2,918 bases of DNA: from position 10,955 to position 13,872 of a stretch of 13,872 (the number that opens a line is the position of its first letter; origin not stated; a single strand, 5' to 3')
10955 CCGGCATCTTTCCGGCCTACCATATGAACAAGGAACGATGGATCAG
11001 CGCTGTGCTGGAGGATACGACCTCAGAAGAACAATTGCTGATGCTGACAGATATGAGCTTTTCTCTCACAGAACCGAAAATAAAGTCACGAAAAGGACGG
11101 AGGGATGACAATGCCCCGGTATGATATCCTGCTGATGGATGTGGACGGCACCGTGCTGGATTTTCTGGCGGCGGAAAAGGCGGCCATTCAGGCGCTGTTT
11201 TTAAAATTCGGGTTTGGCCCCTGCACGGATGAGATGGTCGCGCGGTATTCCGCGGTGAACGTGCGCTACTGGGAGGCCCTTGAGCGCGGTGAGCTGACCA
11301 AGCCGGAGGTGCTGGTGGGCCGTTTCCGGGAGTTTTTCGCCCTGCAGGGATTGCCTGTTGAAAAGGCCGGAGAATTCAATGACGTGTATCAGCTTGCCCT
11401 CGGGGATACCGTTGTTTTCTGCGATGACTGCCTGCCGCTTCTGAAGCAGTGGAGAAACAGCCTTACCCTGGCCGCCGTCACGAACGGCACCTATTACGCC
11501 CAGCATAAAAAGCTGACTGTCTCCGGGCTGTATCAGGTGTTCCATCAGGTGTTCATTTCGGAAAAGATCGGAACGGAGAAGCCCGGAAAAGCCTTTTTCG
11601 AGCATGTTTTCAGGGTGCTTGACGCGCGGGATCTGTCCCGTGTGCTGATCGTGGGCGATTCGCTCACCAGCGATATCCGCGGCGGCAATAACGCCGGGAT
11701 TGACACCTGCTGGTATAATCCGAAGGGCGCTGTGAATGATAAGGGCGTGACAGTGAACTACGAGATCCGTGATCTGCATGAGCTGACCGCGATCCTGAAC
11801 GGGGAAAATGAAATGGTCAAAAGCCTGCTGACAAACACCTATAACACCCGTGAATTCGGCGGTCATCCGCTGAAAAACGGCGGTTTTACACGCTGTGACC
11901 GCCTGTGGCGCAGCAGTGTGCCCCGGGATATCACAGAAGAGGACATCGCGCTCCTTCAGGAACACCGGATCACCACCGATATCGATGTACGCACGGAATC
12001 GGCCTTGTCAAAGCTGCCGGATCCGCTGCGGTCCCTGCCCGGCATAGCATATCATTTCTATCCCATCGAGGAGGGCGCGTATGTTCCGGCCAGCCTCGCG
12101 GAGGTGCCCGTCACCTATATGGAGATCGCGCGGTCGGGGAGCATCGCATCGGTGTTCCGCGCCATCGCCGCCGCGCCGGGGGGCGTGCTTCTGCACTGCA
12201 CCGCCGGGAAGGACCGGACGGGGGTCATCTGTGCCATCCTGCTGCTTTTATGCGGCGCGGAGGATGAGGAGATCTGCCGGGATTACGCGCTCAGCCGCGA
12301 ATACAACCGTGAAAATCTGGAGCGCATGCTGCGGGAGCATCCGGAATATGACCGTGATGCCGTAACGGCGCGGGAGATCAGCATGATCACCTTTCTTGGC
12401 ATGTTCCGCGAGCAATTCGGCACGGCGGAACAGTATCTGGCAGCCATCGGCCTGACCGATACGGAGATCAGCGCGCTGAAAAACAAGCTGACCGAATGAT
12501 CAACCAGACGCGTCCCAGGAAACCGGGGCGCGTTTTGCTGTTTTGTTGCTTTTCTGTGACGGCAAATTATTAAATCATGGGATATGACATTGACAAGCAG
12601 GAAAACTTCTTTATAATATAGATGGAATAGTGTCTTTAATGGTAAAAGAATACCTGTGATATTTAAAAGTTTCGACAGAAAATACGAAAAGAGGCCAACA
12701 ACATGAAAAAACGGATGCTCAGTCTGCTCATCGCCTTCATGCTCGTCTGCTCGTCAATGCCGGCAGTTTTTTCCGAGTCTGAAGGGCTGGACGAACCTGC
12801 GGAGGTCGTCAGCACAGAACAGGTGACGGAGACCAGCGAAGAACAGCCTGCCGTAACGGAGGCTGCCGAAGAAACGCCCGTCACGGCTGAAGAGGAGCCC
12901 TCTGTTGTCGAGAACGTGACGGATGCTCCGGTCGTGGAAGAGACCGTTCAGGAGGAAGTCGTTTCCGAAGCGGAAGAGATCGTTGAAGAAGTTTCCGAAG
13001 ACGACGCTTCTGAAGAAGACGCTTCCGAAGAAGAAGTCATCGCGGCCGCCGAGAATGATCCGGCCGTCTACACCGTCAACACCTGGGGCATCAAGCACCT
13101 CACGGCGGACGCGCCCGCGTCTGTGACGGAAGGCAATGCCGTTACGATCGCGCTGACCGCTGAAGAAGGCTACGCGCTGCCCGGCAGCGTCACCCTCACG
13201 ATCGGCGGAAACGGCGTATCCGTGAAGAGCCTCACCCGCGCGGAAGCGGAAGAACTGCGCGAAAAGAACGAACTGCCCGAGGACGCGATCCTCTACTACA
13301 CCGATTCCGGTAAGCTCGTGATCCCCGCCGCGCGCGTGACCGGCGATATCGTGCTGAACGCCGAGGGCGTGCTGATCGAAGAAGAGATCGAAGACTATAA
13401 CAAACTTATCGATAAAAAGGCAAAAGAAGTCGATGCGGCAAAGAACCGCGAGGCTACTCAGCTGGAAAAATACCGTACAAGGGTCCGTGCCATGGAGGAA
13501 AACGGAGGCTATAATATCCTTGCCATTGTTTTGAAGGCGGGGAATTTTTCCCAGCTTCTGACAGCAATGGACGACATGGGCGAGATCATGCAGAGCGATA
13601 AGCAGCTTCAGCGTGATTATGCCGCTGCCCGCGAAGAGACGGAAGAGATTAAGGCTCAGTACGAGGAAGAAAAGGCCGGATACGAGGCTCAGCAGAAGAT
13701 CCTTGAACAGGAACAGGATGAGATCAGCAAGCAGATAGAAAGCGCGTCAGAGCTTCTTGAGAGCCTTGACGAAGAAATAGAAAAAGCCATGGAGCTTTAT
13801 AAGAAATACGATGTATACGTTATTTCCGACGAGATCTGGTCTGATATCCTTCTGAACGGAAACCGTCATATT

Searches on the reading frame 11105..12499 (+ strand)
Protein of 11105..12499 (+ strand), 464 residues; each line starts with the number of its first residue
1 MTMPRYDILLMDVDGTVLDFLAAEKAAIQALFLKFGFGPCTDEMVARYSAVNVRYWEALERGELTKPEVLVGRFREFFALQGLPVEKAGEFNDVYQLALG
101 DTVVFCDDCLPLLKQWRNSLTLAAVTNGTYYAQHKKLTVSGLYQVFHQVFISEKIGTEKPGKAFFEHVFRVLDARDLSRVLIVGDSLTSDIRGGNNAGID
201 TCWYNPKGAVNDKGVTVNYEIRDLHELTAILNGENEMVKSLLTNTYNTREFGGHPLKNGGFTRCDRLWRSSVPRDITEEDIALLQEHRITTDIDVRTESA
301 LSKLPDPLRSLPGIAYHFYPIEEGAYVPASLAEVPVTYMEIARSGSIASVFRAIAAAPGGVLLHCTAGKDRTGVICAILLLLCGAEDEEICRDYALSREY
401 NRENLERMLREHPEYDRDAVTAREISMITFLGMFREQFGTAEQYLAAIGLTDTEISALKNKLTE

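Call 84: search_protein_families(library=pfam, proteins=[window:11105-12499:+], max_evalue=0.001)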
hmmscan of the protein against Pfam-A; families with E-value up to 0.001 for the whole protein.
window:11105-12499:+ (464 aa): 5 families
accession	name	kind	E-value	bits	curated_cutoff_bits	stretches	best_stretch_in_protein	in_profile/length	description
PF13350.11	Y_phosphatase3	-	1.2e-46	160.1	22.2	1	242-464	3-240/240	Tyrosine phosphatase family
PF13419.12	HAD_2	-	2.8e-15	57.3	23.8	1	10-203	2-177/178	Haloacid dehalogenase-like hydrolase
PF00702.32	Hydrolase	-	2.9e-14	54.3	26.4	1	6-198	1-191/191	haloacid dehalogenase-like hydrolase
PF13242.12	Hydrolase_like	-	2.6e-09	37.3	22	1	158-204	3-48/75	HAD-hyrolase-like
PF22784.1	PTP-SAK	-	1.7e-06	28.6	27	1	332-395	58-125/153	Swiss Army Knife protein, DSP-PTPase phosphatase domain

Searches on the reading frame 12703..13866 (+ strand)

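Call 84: search_protein_families(library=pfam, proteins=[window:12703-13866:+], max_evalue=0.001)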
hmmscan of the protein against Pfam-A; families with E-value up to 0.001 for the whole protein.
seq(388 aa): 1 family
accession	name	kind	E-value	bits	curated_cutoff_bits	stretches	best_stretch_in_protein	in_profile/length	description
PF24568.1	CC_PcsB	-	4.5e-06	26.9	27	1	249-315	7-74/75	Peptidoglycan hydrolase PcsB, coiled-coil domain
